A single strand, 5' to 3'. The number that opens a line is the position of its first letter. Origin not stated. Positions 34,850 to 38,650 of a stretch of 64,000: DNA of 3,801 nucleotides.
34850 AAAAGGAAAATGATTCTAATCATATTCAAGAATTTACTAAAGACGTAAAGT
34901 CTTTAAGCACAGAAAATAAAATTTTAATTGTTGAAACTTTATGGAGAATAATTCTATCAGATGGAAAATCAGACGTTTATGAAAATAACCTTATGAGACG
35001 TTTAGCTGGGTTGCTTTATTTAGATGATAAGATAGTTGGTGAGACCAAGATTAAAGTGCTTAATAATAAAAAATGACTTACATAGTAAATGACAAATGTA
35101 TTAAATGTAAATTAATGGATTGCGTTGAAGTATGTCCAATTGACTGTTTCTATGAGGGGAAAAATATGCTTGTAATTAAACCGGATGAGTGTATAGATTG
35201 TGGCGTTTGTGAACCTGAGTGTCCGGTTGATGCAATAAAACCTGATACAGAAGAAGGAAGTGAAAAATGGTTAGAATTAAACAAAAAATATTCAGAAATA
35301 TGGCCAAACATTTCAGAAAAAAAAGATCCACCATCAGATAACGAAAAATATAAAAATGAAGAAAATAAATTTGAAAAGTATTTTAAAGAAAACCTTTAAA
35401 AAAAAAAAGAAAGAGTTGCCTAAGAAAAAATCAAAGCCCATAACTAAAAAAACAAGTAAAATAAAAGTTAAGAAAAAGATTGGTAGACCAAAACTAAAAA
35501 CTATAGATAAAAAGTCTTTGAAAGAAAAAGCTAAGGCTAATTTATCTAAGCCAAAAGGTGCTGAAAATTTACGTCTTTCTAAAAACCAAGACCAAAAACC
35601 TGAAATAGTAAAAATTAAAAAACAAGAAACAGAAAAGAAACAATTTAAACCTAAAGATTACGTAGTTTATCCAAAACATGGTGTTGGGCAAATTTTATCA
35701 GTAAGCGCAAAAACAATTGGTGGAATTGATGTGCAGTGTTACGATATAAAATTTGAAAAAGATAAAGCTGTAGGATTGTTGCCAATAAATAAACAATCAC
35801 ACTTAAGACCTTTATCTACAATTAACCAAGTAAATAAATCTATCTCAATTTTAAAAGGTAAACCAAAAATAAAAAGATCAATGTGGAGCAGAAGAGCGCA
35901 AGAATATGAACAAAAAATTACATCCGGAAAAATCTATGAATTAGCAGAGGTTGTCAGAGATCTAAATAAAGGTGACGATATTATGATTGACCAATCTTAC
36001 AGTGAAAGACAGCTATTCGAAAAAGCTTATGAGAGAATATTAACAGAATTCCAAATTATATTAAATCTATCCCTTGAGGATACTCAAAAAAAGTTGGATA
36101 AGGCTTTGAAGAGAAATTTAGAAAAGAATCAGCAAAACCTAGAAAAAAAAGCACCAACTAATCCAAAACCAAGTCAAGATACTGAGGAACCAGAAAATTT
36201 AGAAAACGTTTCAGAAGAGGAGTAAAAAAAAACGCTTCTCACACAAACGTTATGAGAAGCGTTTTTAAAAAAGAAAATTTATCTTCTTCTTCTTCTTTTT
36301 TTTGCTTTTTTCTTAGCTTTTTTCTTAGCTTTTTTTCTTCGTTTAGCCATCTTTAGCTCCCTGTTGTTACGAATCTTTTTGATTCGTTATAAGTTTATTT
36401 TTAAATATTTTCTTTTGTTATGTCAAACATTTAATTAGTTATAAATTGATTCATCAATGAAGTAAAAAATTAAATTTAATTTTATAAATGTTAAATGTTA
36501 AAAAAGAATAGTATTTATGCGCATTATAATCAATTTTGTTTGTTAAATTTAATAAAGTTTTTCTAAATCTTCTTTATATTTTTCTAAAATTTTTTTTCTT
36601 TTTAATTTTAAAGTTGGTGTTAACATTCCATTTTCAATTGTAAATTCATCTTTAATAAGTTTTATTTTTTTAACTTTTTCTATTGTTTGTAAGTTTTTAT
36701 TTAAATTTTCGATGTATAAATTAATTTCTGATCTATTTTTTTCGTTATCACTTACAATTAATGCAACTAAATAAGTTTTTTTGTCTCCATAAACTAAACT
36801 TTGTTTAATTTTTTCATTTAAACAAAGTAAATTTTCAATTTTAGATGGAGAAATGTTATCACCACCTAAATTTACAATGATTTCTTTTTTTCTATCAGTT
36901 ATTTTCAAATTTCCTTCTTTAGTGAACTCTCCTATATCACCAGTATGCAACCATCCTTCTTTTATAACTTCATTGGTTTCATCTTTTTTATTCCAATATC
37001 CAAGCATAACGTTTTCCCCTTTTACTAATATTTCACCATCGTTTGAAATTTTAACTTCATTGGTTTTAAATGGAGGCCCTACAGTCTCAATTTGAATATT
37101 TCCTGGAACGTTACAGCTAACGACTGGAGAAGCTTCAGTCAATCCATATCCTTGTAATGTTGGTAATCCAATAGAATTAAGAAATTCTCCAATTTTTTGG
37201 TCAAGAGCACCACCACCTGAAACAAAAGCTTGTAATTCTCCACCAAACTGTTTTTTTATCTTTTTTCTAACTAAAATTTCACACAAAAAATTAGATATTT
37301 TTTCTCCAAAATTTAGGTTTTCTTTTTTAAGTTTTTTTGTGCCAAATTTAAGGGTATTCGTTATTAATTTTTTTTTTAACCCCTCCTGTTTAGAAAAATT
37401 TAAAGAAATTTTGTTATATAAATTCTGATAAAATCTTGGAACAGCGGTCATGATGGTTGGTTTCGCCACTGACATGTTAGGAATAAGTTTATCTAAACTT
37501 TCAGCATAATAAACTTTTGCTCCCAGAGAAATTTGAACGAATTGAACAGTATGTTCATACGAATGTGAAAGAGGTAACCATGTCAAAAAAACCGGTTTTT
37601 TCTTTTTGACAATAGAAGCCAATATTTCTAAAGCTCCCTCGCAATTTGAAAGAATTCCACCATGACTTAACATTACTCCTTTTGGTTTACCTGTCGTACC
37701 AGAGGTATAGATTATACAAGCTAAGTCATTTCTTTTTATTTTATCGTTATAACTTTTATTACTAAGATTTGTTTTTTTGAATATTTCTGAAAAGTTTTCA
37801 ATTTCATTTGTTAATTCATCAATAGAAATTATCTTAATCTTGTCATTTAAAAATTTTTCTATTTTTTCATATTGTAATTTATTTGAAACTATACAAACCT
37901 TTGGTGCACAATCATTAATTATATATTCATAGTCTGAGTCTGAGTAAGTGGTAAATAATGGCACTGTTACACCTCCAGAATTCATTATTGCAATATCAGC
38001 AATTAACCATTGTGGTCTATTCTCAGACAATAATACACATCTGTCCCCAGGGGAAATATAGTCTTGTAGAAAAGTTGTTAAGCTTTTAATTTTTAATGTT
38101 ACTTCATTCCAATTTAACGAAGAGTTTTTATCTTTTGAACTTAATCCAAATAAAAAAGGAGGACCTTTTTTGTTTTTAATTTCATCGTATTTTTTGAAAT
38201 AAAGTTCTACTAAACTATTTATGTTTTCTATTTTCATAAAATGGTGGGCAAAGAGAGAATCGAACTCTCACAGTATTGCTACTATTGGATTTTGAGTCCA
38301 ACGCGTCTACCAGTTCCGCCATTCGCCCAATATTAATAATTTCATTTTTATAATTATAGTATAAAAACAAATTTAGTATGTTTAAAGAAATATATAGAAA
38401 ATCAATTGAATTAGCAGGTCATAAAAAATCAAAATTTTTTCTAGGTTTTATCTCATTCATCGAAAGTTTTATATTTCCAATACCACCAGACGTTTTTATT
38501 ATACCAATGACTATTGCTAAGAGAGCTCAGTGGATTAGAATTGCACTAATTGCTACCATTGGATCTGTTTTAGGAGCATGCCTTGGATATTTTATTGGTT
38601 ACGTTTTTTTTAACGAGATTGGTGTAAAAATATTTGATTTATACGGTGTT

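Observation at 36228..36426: Complete stand-alone expression unit for a 23-aa protamine-like peptide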

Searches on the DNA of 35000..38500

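Call 5: search_rna_families(source=window, start=35000, end=38500, threshold=evalue, max_evalue=1)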
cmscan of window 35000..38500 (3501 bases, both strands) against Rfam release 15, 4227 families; matches with E-value up to 1: 4.
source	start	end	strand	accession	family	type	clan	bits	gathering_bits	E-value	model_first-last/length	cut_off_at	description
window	38245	38328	-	RF00005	tRNA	Gene; tRNA;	CL00001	58.7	29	2.2e-11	1-71/71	no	tRNA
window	36226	36301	-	RF01470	rli38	Gene; sRNA;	-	33.4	49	0.049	1-150/150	no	Listeria sRNA rli38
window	36323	36388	+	RF01814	rhtB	Gene; sRNA;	-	28.6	55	0.036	1-83/83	no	rhtB sRNA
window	36212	36332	+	RF02906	sRNA154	Gene; sRNA;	-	20.9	88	0.5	1-134/134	no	Archaeal Small RNA 154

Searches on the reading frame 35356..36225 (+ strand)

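Call 3: search_protein_families(library=ncbifam, proteins=[window:35356-36225:+], max_evalue=10)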
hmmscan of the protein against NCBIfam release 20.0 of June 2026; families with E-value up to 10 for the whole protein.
window:35356-36225:+ (289 aa): 1 family
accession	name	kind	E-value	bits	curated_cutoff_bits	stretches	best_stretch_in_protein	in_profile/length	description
TIGR02702.1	SufR_cyano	equivalog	0.097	12.3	178.8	1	172-233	103-161/208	iron-sulfur cluster biosynthesis transcriptional regulator SufR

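Call 4: search_protein_families(library=pfam, proteins=[window:35356-36225:+], max_evalue=10)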
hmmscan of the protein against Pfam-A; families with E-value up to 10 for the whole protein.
window:35356-36225:+ (289 aa): 3 families
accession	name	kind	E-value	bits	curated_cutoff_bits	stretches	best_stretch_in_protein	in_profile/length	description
PF21095.3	CarD_C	-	2.1e-18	66.5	23.1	1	163-248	3-87/87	CarD, C-terminal domain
PF02559.22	CarD_TRCF_RID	-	1.8e-10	41.2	23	1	97-153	1-56/57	CarD-like/TRCF RID domain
PF14367.12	DUF4411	-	0.088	13.1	23.5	1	184-252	28-97/159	Domain of unknown function (DUF4411)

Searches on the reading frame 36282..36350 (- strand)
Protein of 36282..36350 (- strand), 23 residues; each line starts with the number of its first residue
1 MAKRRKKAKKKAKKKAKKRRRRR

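Call 3: search_protein_families(library=ncbifam, proteins=[window:36282-36350:-], max_evalue=10)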
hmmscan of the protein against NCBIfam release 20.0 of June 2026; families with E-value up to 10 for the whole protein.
seq(23 aa): 0 families

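Call 4: search_protein_families(library=pfam, proteins=[window:36282-36350:-], max_evalue=10)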
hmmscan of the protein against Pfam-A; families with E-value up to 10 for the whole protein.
seq(23 aa): 0 families

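Call 76: search_solved_structures(query=window:36282-36350:-, max_evalue=10, show_alignments=3)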
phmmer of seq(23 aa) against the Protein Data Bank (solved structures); distinct sequences matched with E-value up to 10: 0.

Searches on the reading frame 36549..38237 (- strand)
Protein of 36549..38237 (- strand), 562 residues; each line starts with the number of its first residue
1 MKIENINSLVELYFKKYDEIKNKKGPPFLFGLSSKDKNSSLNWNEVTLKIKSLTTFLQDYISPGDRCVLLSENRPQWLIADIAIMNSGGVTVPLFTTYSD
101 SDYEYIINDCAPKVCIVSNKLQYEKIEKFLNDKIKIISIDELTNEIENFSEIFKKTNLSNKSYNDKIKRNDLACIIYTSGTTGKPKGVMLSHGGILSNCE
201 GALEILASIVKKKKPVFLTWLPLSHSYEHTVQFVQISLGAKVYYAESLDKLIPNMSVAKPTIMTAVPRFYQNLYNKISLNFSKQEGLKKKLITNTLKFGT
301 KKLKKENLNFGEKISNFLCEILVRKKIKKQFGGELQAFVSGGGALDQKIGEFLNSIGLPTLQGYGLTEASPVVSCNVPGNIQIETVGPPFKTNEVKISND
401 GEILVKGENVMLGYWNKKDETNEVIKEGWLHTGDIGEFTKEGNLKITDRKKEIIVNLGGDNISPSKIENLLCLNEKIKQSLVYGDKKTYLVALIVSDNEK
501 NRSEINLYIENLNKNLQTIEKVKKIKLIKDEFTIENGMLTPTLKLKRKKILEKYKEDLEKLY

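Call 3: search_protein_families(library=ncbifam, proteins=[window:36549-38237:-], max_evalue=10)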
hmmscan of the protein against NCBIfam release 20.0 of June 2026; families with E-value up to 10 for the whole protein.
window:36549-38237:- (562 aa): 103 families (the best 25 are shown)
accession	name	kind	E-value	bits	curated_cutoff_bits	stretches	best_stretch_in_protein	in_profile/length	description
NF004837.0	PRK06187.1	subfamily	2.4e-74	250.5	476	2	322-557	274-525/531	long-chain-fatty-acid--CoA ligase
NF038343.1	ligase_FadD11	exception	1.5e-64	218.5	950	2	35-500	23-496/585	fatty acid--CoA ligase FadD11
NF004114.0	PRK05605.1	equivalog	6.1e-55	186.6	766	3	339-504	344-526/575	long-chain-fatty-acid--CoA ligase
NF005801.1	PRK07656.1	equivalog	6.5e-54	183.4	657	2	361-484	309-436/500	FadD3 family acyl-CoA ligase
NF005702.0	PRK07514.1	subfamily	1e-52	179.2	558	2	37-281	26-266/506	malonyl-CoA synthase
TIGR01923.1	menE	equivalog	2.7e-52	178.1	330.15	2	333-511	224-412/442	o-succinylbenzoate--CoA ligase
NF052269.1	Staph_lig_FadD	equivalog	2.9e-49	167.7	650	2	321-556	253-495/499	long-chain-fatty-acid--CoA ligase FadD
NF006523.0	PRK08974.1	equivalog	1.1e-48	165.8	884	3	255-503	246-509/561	long-chain-fatty-acid--CoA ligase FadD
NF002966.0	PRK03640.1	equivalog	6e-48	163.6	556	2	314-550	236-476/483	o-succinylbenzoate--CoA ligase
NF041592.1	carboxyl_red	equivalog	1.9e-46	158.3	1300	2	144-562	205-619/1160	carboxylic acid reductase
NF006181.0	PRK08314.1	subfamily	1.2e-45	155.9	705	3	305-496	291-501/563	long-chain-fatty-acid--CoA ligase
NF006182.0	PRK08316.1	subfamily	1.2e-44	152.8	663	2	38-289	34-290/523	fatty acyl-CoA synthetase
NF006386.0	PRK08633.1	equivalog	4.7e-44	150.4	1221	2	317-522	882-1103/1147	acyl-[ACP]--phospholipid O-acyltransferase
NF004229.0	PRK05677.1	subfamily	5.4e-44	150.6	879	3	333-487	326-493/563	long-chain-fatty-acid--CoA ligase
NF005220.0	PRK06710.1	equivalog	6.9e-42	143.3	1116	3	269-533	258-537/563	long-chain-fatty-acid--CoA ligase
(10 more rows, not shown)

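Call 4: search_protein_families(library=pfam, proteins=[window:36549-38237:-], max_evalue=10)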
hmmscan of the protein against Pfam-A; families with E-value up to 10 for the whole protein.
window:36549-38237:- (562 aa): 4 families
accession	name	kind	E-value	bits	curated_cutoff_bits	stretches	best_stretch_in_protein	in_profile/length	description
PF00501.34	AMP-binding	-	1.3e-69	235.3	29.9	1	36-415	17-384/384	AMP-binding enzyme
PF23562.2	AMP-binding_C_3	-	3.1e-08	34.5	20.8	1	452-562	2-120/124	AMP-binding enzyme C-terminal domain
PF13193.12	AMP-binding_C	-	0.16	13.4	24.5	1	466-529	1-67/76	AMP-binding enzyme C-terminal domain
PF02680.19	DUF211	-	0.53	10.9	22.1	0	113-142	48-78/89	Uncharacterized ArCR, COG1888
